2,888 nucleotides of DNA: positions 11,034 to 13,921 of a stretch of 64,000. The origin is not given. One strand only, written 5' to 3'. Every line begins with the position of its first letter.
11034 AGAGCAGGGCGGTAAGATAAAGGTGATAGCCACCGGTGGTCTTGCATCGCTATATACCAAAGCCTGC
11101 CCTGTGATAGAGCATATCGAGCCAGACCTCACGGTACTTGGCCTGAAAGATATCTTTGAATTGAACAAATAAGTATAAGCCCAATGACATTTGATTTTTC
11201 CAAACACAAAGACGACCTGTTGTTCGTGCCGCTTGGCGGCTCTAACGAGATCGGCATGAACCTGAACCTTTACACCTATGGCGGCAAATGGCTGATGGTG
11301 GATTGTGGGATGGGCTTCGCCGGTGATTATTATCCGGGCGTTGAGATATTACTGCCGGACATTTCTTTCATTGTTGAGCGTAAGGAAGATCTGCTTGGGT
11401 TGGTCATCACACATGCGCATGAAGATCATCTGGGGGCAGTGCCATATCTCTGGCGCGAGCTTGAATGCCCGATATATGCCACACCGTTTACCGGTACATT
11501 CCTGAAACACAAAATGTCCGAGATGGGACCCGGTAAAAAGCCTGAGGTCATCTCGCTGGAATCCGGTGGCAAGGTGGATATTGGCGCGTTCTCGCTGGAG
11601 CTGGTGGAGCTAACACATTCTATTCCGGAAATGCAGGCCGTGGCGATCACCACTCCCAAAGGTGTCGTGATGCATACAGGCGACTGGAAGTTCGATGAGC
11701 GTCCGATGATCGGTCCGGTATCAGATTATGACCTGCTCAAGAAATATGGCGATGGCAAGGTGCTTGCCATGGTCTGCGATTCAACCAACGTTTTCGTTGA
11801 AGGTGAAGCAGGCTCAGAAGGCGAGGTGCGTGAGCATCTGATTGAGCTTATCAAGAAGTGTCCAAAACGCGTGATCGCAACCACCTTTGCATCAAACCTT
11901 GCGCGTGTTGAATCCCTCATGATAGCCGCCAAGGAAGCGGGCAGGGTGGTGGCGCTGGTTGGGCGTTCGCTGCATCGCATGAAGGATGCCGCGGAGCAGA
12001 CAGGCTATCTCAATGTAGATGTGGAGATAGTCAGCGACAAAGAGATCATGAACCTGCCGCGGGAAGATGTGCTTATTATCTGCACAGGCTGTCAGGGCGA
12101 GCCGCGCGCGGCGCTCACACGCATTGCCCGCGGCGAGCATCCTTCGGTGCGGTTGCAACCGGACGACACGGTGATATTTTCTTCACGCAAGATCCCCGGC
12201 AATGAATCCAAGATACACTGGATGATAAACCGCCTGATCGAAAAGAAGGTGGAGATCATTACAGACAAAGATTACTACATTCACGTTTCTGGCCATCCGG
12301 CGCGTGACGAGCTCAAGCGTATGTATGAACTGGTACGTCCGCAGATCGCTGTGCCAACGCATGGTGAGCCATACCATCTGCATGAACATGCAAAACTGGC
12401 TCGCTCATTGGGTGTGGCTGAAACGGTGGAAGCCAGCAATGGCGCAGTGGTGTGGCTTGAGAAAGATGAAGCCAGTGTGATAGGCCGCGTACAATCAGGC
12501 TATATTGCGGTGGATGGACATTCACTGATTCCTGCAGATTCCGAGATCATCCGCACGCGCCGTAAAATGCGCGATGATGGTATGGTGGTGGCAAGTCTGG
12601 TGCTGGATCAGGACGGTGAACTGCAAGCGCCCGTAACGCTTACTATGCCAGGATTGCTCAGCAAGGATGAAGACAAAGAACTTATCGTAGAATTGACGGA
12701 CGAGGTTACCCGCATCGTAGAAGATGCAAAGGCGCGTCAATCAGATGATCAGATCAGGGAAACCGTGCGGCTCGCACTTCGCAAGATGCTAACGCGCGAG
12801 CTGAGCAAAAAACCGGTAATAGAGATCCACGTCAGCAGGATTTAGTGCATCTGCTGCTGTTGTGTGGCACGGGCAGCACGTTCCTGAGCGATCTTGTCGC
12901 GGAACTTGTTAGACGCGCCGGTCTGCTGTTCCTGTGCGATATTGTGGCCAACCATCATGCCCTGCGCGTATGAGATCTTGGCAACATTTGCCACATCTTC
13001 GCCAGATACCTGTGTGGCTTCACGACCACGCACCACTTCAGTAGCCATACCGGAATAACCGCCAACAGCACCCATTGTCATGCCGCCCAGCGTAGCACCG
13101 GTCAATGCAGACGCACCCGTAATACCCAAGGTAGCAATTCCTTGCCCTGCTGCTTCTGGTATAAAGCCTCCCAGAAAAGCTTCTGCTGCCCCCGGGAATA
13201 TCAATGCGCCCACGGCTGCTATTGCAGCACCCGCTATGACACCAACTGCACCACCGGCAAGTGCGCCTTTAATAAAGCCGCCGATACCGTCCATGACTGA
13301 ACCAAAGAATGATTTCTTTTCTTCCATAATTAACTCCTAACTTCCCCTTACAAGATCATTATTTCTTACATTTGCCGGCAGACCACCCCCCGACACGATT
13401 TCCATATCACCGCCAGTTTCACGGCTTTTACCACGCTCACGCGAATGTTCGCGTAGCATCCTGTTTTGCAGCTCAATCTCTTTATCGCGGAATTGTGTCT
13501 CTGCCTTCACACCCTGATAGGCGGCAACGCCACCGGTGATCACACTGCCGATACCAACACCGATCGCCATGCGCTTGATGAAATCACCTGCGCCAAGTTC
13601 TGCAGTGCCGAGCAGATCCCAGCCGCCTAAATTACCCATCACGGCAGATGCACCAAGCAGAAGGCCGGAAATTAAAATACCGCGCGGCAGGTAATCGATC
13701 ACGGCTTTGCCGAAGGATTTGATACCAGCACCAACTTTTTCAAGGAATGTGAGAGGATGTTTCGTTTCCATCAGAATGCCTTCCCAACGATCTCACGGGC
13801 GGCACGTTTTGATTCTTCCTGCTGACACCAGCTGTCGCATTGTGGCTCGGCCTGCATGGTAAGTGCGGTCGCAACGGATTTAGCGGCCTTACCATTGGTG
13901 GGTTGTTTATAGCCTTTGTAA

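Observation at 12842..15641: Four-gene cassette of glycine-zipper membrane-hairpin orphans inserted between rnj and mce: candidate multi-component pore or effector system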

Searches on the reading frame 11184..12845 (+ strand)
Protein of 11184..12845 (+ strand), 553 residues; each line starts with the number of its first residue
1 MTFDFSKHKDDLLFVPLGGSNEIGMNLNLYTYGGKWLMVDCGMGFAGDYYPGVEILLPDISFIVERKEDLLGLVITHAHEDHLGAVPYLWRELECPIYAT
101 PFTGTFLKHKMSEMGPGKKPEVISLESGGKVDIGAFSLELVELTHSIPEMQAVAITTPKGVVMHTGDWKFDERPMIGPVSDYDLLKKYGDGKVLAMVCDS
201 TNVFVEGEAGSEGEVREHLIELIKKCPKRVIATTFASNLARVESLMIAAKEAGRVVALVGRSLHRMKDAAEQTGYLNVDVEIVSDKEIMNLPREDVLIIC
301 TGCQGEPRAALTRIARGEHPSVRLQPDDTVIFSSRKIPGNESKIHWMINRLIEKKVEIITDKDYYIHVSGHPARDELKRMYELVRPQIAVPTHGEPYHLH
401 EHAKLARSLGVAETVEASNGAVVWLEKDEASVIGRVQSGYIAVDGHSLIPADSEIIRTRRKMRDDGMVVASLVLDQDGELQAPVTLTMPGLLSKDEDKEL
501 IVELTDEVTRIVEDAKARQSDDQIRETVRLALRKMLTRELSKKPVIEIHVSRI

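Call 4: search_protein_families(library=ncbifam, proteins=[window:11184-12845:+], max_evalue=1)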
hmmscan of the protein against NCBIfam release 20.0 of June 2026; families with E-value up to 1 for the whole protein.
window:11184-12845:+ (553 aa): 16 families
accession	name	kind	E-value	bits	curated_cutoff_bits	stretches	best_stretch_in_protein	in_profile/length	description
NF047419.1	RNase_J1_RnjA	exception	1.2e-131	440.2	820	1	15-546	5-542/549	ribonuclease J1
TIGR00649.1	MG423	subfamily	1.7e-130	436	400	1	14-548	3-543/546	RNase J family beta-CASP ribonuclease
TIGR03675.1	arCOG00543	equivalog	1.3e-10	40.2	580.2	1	14-103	177-263/631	beta-CASP ribonuclease aCPSF1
NF001911.0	PRK00685.1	equivalog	2e-07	30.8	144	1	73-167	44-135/228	metal-dependent hydrolase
NF012229.1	bla_class_B_core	domain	0.0003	21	100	1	69-141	51-123/139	metallo-beta-lactamase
TIGR03413.1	GSH_gloB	equivalog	0.00075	18.9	200.8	1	62-100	36-74/248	hydroxyacylglutathione hydrolase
NF045584.1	cas14_MBL_CASP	equivalog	0.0014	17.1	800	1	17-103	6-85/612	type VII CRISPR-associated protein Cas14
NF041804.1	MBL_fold_SolJ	exception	0.0018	17.5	350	1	66-98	50-82/224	solanimycin biosynthesis MBL-fold hydrolase SolJ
NF033088.2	bla_subclass_B1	equivalog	0.017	14.8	200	1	68-111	67-109/217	subclass B1 metallo-beta-lactamase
NF000444.3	blaEBR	exception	0.017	14.7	475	1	71-110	86-124/234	EBR family subclass B1 metallo-beta-lactamase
NF008887.0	PRK11921.1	equivalog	0.018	13.9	635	1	73-143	75-141/396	anaerobic nitric oxide reductase flavorubredoxin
NF033582.2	blaALI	exception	0.063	13.1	450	1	62-110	87-134/245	ALI family subclass B1 metallo-beta-lactamase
TIGR03127.2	RuMP_HxlB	equivalog_domain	0.064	13.1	160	1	239-303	17-82/178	6-phospho-3-hexuloisomerase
NF000439.2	blaAIM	exception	0.1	12.2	675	1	56-103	83-130/303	AIM family subclass B3 metallo-beta-lactamase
NF038184.1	blaVMB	exception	0.12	11.7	500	1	71-114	89-131/242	VMB family subclass B1 metallo-beta-lactamase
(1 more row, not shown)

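Call 24: find_homologous_proteins(query=window:11184-12845:+, max_evalue=1e-100)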
Query window:11184-12845:+ (553 aa): 7959 proteins with E <= 1e-100 among 8000 candidates; the best 120 are listed.
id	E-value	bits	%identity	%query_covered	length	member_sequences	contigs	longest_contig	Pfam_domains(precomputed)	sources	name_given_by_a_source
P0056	0.0e+0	1246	100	100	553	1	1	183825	PF17770.8,PF12706.14,PF22505.2,PF07521.18,PF00753.34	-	-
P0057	0.0e+0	1167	92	100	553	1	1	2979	PF17770.8,PF12706.14,PF22505.2,PF07521.18,PF00753.34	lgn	-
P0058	0.0e+0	1156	92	100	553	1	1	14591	PF17770.8,PF12706.14,PF22505.2,PF07521.18,PF00753.34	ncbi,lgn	-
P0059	0.0e+0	1145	91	100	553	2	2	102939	PF17770.8,PF12706.14,PF22505.2,PF07521.18,PF00753.34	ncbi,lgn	ncbi:MAG: ribonuclease J [Alphaproteobacteria bacterium]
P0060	0.0e+0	1051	82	100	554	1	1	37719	PF17770.8,PF12706.14,PF22505.2,PF07521.18,PF00753.34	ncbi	-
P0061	1.6e-293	992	78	100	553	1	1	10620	PF17770.8,PF12706.14,PF22505.2,PF07521.18,PF00753.34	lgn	-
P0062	4.4e-290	981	77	100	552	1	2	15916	PF17770.8,PF12706.14,PF22505.2,PF07521.18,PF00753.34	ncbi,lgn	ncbi:MAG: ribonuclease J [Alphaproteobacteria bacterium]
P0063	3.2e-288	975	75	100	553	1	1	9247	PF17770.8,PF12706.14,PF22505.2,PF07521.18,PF00753.34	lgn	-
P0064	6.3e-288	974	76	100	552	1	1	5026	PF17770.8,PF12706.14,PF22505.2,PF07521.18,PF00753.34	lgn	-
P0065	1.5e-287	973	76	100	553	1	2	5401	PF17770.8,PF12706.14,PF22505.2,PF07521.18,PF00753.34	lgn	-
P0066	1.7e-283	959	75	100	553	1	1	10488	PF17770.8,PF12706.14,PF22505.2,PF07521.18,PF00753.34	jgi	jgi:ribonuclease J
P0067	7.7e-283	957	75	100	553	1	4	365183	PF17770.8,PF12706.14,PF22505.2,PF07521.18,PF00753.34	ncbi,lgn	-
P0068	4.4e-282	954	73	100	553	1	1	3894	PF17770.8,PF12706.14,PF22505.2,PF07521.18,PF00753.34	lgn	-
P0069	4.5e-282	954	75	100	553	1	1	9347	PF17770.8,PF12706.14,PF22505.2,PF23023.2,PF07521.18,PF00753.34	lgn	-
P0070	5.0e-281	951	73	100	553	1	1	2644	PF17770.8,PF12706.14,PF22505.2,PF07521.18,PF00753.34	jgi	jgi:ribonuclease J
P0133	9.8e-267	904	72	100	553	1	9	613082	PF17770.8,PF12706.14,PF22505.2,PF07521.18,PF00753.34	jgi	jgi:ribonuclease J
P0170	7.4e-261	884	66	100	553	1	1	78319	PF17770.8,PF12706.14,PF22505.2,PF07521.18,PF00753.34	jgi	jgi:ribonuclease J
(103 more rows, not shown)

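Call 25: find_encoding_contigs(protein=P0067, flank=6000, max_places=1)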
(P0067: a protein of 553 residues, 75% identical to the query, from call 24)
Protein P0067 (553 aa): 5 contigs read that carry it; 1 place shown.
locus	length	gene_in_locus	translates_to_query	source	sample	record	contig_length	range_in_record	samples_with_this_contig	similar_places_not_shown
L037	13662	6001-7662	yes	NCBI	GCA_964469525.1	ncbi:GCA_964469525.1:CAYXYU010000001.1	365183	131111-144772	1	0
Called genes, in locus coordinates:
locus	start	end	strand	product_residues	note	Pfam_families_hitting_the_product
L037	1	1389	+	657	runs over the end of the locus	PF00662:Proton_antipo_N, PF00361:Proton_antipo_M, PF06455:NADH5_C (weak)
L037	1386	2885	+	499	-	PF01059:Oxidored_q5_N (weak), PF00361:Proton_antipo_M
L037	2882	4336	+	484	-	PF00361:Proton_antipo_M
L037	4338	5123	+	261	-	PF03099:BPL_LplA_LipB, PF16917:BPL_LplA_LipB_2, PF02237:BPL_C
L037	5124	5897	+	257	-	PF03309:Pan_kinase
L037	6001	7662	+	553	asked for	PF00753:Lactamase_B, PF12706:Lactamase_B_2, PF22505:RNase_J_b_CASP, PF07521:RMMBL, PF17770:RNase_J_C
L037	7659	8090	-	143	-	-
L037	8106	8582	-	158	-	-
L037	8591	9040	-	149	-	-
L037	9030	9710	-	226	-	-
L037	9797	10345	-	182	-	-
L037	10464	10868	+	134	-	PF00903:Glyoxalase, PF13468:Glyoxalase_3 (weak), PF13669:Glyoxalase_4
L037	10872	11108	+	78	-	PF07330:DUF1467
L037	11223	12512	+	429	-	PF00587:tRNA-synt_2b, PF03129:HGTP_anticodon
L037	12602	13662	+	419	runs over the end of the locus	PF12704:MacB_PCD, PF02687:FtsX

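Call 26: find_encoding_contigs(protein=P0133, flank=6000, max_places=1)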
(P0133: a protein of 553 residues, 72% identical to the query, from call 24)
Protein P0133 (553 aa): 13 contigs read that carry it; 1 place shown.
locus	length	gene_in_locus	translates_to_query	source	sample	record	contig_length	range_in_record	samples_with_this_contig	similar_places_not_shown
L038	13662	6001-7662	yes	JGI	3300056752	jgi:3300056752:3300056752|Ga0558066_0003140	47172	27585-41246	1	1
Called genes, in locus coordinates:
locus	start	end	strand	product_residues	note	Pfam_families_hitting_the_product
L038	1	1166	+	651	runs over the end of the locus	PF00662:Proton_antipo_N, PF00361:Proton_antipo_M, PF06455:NADH5_C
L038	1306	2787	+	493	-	PF00361:Proton_antipo_M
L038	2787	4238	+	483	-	PF00361:Proton_antipo_M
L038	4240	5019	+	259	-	PF03099:BPL_LplA_LipB, PF16917:BPL_LplA_LipB_2, PF02237:BPL_C (weak)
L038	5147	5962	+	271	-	PF03309:Pan_kinase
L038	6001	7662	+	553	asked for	PF00753:Lactamase_B, PF12706:Lactamase_B_2, PF22505:RNase_J_b_CASP, PF07521:RMMBL, PF17770:RNase_J_C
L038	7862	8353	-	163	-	-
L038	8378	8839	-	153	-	-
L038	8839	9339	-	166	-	-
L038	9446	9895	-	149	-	-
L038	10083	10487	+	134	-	-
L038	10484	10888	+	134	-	PF00903:Glyoxalase, PF13468:Glyoxalase_3 (weak), PF13669:Glyoxalase_4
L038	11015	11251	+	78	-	PF07330:DUF1467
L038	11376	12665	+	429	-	PF00587:tRNA-synt_2b, PF03129:HGTP_anticodon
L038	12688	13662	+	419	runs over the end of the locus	PF12704:MacB_PCD, PF02687:FtsX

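Call 27: find_encoding_contigs(protein=P0170, flank=6000, max_places=1)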
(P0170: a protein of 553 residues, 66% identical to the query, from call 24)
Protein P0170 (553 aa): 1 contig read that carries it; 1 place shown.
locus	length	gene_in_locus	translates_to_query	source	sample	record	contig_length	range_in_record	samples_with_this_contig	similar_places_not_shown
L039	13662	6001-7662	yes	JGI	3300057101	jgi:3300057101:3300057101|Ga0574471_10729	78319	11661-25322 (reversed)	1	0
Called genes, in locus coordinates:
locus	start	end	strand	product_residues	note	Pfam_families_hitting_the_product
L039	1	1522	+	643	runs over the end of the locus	PF06455:NADH5_C (faint), PF00662:Proton_antipo_N, PF00361:Proton_antipo_M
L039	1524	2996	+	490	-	PF01059:Oxidored_q5_N (weak), PF00361:Proton_antipo_M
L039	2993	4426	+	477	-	PF00361:Proton_antipo_M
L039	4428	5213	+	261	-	PF03099:BPL_LplA_LipB, PF16917:BPL_LplA_LipB_2, PF02237:BPL_C (weak)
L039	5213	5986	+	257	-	PF03309:Pan_kinase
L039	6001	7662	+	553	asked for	PF00753:Lactamase_B, PF12706:Lactamase_B_2, PF22505:RNase_J_b_CASP, PF07521:RMMBL, PF17770:RNase_J_C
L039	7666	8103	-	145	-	-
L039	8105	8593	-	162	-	-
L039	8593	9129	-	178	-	-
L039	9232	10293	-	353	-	-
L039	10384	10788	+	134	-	PF00903:Glyoxalase, PF13468:Glyoxalase_3, PF13669:Glyoxalase_4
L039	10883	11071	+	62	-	-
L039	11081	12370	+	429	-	PF00587:tRNA-synt_2b, PF03129:HGTP_anticodon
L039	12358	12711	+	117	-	PF04993:TfoX_N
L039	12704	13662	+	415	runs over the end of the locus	PF12704:MacB_PCD, PF02687:FtsX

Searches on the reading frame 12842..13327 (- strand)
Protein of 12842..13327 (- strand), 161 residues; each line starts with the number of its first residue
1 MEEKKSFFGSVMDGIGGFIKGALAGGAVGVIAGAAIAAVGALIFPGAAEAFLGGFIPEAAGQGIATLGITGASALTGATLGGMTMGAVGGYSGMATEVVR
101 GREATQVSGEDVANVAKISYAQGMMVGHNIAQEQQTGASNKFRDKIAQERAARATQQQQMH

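Call 3: search_protein_families(library=pfam, proteins=[window:12842-13327:-], max_evalue=1)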
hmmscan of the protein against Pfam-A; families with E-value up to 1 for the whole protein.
window:12842-13327:- (161 aa): 0 families

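Call 4: search_protein_families(library=ncbifam, proteins=[window:12842-13327:-], max_evalue=1)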
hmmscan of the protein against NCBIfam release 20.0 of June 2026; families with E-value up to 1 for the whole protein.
window:12842-13327:- (161 aa): 0 families

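Call 86: find_homologous_proteins(query=A2, max_evalue=0.001)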
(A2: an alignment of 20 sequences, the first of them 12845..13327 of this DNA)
Query A2 (20 sequences) (161 aa, profile of the alignment): 11 proteins with E <= 0.001 among 8000 candidates.
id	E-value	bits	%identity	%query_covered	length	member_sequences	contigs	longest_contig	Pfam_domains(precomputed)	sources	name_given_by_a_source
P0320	3.3e-45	171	100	100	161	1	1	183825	-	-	-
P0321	8.3e-43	164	66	91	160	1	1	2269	-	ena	-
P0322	2.2e-41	159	54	91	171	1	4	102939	-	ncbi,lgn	ncbi:MAG: hypothetical protein ACK502_01645 [Alphaproteobacteria bacterium]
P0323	1.1e-39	153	62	91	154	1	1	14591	-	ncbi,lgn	-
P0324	4.0e-38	148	48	53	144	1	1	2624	-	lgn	-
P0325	5.6e-38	148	47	99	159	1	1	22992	-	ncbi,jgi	jgi:hypothetical protein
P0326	1.9e-37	146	30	92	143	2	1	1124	-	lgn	-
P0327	5.9e-37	145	71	91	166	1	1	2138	-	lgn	-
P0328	9.0e-37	144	32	97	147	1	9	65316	-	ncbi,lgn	-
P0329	1.4e-27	114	38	10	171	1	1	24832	-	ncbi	-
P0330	1.5e-6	46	35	50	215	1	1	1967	-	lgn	-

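Call 87: search_protein_families(library=padloc, proteins=[window:12842-13327:-], max_evalue=0.01)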
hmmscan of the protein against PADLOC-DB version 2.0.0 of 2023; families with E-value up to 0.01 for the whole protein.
window:12842-13327:- (161 aa): 0 families

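Call 88: search_protein_families(library=phrogs, proteins=[window:12842-13327:-], max_evalue=0.01)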
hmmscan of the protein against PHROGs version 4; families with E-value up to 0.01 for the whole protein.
window:12842-13327:- (161 aa): 0 families

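Call 94: search_solved_structures(query=A2, max_evalue=1)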
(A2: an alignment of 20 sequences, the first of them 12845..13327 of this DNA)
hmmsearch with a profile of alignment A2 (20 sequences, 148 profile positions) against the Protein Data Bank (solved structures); distinct sequences matched with E-value up to 1: 7.
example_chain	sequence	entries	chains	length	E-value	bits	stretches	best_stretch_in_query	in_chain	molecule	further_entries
9fsm_A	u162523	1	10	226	0.012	18.7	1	22-133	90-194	TraT complement resistance protein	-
6zz5_AAA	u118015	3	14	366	0.012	18.7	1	14-76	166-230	SmhB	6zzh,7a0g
6x65_N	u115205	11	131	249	0.066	16.3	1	55-86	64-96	Outer membrane protein, OmpA family protein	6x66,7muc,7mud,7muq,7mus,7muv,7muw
3a01_A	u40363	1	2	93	0.5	13.4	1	90-145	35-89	Homeodomain-containing protein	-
28oa_A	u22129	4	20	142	0.54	13.3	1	21-86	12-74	Large-conductance mechanosensitive channel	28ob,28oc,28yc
2z2l_B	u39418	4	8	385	0.63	13.1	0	90-117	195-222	Penicillin-binding protein 2X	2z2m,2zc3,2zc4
9tiu_A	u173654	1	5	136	0.71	12.9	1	21-86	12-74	Large-conductance mechanosensitive channel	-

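Call 98: search_solved_structures(query=A2, max_evalue=0.05, show_alignments=2)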
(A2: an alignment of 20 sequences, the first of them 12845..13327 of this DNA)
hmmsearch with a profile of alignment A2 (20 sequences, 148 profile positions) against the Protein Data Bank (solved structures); distinct sequences matched with E-value up to 0.05: 2.
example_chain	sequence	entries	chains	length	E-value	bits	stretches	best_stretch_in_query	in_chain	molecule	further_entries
9fsm_A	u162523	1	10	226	0.012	18.7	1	22-133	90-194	TraT complement resistance protein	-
6zz5_AAA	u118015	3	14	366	0.012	18.7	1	14-76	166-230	SmhB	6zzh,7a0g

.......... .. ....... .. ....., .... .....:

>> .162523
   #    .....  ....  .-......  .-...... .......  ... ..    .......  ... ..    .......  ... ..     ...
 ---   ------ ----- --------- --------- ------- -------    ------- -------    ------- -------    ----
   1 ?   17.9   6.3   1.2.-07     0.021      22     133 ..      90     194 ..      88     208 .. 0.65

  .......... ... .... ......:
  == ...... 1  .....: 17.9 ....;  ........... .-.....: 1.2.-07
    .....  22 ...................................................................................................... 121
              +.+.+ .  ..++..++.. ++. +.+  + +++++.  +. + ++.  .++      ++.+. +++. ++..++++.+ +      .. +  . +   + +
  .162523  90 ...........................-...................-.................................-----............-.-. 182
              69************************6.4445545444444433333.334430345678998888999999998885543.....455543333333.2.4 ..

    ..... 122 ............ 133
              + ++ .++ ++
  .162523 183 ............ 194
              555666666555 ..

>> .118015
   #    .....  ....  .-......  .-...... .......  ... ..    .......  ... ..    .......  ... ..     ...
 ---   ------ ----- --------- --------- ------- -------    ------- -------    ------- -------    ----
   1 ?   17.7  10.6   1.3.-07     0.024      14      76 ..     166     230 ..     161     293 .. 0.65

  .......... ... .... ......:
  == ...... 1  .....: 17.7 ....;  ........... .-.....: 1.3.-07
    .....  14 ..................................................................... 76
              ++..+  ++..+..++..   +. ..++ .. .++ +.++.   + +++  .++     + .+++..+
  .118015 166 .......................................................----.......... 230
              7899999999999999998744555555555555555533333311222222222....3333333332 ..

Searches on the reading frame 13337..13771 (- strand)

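Call 3: search_protein_families(library=pfam, proteins=[window:13337-13771:-], max_evalue=1)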
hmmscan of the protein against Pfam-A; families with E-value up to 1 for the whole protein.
window:13337-13771:- (144 aa): 0 families

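Call 4: search_protein_families(library=ncbifam, proteins=[window:13337-13771:-], max_evalue=1)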
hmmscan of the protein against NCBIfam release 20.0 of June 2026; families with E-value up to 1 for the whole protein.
window:13337-13771:- (144 aa): 0 families

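Call 87: search_protein_families(library=padloc, proteins=[window:13337-13771:-], max_evalue=0.01)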
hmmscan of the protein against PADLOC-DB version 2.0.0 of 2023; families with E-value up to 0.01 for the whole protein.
window:13337-13771:- (144 aa): 1 family
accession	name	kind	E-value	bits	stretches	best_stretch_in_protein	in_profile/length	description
PDLC03833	BnzA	-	6.6e-05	19.8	1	33-107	323-392/544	-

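Call 88: search_protein_families(library=phrogs, proteins=[window:13337-13771:-], max_evalue=0.01)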
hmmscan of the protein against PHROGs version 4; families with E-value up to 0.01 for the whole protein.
window:13337-13771:- (144 aa): 1 family
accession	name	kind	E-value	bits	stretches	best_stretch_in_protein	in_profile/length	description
phrog_33248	-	unknown function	0.0024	19.1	1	63-112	8-55/102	-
